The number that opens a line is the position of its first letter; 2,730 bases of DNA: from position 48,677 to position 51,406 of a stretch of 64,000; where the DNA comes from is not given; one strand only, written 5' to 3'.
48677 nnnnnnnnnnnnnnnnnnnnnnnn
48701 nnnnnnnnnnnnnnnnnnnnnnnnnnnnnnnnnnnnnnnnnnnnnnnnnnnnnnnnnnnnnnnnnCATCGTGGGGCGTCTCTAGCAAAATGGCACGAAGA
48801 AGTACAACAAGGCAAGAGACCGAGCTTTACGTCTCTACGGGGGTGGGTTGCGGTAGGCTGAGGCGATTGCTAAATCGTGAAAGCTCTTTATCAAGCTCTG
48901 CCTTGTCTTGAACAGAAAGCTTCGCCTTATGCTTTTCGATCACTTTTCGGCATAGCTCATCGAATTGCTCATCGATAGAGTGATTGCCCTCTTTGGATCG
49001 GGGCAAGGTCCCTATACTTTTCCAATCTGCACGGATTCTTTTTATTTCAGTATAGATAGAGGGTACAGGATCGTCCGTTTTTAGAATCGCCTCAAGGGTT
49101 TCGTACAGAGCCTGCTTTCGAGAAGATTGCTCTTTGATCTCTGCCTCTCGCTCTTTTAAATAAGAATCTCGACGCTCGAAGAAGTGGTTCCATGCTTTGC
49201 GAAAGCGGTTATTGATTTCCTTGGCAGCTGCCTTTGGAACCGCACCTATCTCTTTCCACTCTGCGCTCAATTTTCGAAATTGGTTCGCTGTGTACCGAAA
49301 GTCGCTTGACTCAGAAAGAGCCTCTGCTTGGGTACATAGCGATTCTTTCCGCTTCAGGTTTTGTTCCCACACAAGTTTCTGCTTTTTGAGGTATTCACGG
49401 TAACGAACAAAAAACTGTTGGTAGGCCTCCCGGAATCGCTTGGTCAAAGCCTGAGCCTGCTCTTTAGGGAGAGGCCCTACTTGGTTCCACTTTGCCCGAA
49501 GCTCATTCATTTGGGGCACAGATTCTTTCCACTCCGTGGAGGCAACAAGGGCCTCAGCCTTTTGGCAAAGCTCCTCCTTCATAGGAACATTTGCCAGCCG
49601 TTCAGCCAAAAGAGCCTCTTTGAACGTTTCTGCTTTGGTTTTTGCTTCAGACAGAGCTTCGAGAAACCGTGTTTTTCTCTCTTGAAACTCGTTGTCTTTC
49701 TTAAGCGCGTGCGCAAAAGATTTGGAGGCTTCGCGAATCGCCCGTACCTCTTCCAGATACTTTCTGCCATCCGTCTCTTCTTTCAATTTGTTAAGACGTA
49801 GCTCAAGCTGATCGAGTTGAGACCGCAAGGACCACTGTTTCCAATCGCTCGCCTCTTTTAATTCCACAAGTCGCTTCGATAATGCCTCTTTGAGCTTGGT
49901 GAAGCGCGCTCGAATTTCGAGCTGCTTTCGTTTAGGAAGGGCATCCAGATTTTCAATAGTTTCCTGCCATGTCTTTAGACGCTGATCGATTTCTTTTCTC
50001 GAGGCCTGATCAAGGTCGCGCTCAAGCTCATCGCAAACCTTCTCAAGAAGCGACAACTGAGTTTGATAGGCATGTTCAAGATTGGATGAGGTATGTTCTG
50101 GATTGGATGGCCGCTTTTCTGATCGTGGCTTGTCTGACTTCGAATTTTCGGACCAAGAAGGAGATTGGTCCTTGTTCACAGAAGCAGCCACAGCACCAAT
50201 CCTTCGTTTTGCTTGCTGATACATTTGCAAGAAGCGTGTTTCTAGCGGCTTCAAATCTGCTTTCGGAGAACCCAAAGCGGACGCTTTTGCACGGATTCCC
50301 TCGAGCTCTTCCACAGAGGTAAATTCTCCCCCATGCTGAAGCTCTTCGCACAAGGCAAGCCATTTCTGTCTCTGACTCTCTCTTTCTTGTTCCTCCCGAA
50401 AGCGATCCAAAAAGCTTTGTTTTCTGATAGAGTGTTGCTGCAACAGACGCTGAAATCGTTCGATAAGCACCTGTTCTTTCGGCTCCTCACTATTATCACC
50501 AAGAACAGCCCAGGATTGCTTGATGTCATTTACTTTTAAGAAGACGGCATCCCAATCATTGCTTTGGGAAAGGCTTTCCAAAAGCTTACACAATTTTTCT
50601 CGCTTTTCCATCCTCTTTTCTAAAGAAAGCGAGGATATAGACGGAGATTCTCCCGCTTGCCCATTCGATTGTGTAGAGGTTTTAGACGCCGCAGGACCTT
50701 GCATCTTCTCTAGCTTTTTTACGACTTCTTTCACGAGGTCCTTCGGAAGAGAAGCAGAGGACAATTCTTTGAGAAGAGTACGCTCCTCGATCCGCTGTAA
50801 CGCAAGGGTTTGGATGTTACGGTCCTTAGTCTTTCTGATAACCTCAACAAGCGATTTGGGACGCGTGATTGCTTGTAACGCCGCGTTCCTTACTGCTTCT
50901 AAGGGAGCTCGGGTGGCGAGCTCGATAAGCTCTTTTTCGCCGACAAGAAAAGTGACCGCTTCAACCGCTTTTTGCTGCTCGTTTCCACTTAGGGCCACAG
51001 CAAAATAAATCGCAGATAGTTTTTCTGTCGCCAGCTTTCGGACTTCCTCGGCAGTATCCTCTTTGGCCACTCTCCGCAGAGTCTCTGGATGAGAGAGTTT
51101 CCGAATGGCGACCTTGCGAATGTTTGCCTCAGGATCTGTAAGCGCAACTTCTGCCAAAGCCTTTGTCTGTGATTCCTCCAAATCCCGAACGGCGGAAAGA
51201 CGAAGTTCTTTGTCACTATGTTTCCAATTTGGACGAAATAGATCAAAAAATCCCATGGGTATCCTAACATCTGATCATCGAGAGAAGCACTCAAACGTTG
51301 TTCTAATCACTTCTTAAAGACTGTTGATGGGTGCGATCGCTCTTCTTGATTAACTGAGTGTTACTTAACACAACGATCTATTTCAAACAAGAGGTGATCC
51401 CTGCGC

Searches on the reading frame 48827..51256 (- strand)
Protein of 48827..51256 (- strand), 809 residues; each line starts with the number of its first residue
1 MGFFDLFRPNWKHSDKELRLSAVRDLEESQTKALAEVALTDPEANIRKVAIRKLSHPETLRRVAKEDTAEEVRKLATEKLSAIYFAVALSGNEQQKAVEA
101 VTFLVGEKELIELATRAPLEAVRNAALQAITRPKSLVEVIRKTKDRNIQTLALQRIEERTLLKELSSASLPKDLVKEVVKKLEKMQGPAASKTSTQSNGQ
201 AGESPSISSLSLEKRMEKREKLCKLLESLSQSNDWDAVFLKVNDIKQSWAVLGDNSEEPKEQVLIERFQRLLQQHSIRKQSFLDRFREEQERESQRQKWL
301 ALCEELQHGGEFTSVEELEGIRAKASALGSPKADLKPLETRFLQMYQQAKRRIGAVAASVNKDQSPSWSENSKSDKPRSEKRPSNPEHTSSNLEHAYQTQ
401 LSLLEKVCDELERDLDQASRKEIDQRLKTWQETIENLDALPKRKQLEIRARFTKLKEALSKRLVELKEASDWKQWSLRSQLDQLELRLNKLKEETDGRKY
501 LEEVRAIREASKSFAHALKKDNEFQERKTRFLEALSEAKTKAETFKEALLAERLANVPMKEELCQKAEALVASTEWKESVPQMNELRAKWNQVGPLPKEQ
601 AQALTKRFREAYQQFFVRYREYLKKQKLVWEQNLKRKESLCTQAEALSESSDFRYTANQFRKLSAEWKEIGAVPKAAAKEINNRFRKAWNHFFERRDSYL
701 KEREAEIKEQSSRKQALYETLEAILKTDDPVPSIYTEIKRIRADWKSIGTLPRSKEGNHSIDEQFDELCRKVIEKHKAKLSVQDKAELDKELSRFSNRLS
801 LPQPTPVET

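Call 33: search_protein_families(library=pfam, proteins=[window:48827-51256:-], max_evalue=0.00001)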
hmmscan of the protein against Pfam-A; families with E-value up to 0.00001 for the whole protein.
window:48827-51256:- (809 aa): 1 family
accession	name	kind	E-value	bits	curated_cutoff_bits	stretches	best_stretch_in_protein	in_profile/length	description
PF03993.17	DUF349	-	4.6e-48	161.9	23.9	3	603-675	1-74/75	Domain of Unknown Function (DUF349)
